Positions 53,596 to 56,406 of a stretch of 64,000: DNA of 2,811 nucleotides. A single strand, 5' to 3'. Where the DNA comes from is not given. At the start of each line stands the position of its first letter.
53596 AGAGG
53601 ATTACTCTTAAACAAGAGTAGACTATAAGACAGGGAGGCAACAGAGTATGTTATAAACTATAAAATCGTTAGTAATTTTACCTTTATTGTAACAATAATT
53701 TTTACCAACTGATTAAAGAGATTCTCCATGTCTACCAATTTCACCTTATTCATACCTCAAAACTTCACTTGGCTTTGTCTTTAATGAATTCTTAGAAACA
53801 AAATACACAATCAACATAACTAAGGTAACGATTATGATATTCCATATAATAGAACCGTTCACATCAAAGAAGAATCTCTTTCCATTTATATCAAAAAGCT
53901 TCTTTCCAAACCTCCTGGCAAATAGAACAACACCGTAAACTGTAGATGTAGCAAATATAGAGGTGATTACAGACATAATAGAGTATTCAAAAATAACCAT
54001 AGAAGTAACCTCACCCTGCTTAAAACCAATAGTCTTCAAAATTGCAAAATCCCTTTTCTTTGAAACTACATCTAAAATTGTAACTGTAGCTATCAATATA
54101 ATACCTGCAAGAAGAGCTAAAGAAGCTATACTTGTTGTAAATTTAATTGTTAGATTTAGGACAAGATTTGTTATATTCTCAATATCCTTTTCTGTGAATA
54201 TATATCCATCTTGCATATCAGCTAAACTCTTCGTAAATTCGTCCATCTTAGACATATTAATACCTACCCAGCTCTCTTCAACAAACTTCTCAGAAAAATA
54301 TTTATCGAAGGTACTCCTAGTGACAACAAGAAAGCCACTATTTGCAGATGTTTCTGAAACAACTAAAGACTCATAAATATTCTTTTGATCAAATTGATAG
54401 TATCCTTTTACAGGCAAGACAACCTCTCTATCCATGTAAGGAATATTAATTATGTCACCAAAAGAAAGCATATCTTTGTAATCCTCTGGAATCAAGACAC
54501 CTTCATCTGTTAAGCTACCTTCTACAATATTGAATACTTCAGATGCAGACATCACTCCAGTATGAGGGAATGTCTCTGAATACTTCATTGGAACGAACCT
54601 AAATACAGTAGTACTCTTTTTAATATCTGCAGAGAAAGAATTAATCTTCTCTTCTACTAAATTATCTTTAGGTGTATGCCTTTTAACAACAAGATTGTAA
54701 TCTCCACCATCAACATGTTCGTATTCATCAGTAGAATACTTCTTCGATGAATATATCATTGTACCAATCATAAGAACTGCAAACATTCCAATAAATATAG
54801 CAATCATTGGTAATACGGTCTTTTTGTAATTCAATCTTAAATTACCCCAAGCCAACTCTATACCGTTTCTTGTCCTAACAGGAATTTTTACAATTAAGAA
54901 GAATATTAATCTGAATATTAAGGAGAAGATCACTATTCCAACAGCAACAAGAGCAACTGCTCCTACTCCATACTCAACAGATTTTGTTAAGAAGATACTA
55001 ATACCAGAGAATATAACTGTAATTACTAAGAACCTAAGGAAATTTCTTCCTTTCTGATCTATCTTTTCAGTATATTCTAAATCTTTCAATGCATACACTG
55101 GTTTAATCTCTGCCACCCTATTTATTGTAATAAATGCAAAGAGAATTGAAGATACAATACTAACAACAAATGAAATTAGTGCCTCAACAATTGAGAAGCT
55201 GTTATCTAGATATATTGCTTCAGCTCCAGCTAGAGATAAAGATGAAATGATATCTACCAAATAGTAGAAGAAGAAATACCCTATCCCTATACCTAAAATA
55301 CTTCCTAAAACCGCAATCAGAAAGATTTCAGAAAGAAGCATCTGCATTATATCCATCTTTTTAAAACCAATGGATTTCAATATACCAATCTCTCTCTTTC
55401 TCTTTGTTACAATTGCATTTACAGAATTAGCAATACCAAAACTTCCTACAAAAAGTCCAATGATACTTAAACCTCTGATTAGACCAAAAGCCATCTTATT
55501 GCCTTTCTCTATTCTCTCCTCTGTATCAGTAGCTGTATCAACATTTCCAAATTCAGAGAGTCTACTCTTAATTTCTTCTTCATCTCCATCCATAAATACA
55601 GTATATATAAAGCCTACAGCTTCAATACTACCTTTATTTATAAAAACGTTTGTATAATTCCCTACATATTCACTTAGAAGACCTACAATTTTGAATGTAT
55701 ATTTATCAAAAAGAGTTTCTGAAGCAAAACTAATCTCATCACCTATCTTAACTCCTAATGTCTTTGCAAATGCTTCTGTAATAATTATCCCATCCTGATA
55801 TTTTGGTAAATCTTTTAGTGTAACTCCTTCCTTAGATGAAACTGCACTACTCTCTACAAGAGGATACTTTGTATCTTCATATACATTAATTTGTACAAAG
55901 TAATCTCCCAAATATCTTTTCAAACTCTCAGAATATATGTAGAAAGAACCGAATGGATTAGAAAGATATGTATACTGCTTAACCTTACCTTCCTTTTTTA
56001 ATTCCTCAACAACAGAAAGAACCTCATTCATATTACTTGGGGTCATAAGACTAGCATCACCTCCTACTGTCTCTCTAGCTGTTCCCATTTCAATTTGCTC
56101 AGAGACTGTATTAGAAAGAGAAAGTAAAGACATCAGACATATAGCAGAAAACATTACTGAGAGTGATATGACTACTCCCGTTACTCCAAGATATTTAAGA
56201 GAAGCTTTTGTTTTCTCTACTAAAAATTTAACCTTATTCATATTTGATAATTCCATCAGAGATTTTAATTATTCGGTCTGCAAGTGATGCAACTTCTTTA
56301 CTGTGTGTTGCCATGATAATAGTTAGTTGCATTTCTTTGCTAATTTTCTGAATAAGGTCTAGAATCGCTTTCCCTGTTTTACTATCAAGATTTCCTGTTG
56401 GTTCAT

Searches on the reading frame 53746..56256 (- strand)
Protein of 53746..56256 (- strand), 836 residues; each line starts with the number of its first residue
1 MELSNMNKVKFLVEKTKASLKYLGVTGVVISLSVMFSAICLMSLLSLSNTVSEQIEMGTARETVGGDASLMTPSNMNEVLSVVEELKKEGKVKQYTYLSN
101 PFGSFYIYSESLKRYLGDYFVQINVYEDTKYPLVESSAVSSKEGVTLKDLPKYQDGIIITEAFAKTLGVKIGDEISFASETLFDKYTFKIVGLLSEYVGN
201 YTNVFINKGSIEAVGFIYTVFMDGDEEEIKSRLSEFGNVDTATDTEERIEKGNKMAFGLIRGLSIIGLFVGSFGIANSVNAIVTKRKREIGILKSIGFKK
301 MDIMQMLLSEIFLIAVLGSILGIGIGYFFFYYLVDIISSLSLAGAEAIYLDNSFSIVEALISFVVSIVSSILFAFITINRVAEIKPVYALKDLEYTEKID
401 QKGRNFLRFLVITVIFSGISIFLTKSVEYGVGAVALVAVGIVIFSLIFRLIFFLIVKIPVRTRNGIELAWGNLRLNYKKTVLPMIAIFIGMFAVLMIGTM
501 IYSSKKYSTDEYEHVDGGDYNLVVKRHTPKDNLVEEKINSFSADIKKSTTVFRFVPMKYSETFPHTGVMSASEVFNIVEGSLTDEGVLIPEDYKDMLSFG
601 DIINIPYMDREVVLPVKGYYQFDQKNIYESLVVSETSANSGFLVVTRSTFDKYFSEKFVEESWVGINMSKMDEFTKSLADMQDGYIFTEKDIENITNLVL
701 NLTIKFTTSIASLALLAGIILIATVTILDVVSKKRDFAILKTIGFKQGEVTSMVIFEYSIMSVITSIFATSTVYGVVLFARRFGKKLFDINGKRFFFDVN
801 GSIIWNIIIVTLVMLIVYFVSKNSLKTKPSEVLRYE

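Call 48: search_protein_families(library=ncbifam, proteins=[window:53746-56256:-], max_evalue=1e-10)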
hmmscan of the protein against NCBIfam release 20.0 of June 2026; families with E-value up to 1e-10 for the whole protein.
window:53746-56256:- (836 aa): 3 families
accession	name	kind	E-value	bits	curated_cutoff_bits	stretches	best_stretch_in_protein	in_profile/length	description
TIGR03434.1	ADOP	subfamily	2.2e-15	55.8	622.3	1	263-413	277-422/803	ADOP family duplicated permease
NF007826.0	PRK10535.1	equivalog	2.5e-13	49.2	966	1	238-390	506-645/648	macrolide ABC transporter ATP-binding protein/permease MacB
TIGR02212.1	lolCE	equivalog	3.2e-11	42.8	362.45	0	269-390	278-408/411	lipoprotein-releasing ABC transporter permease subunit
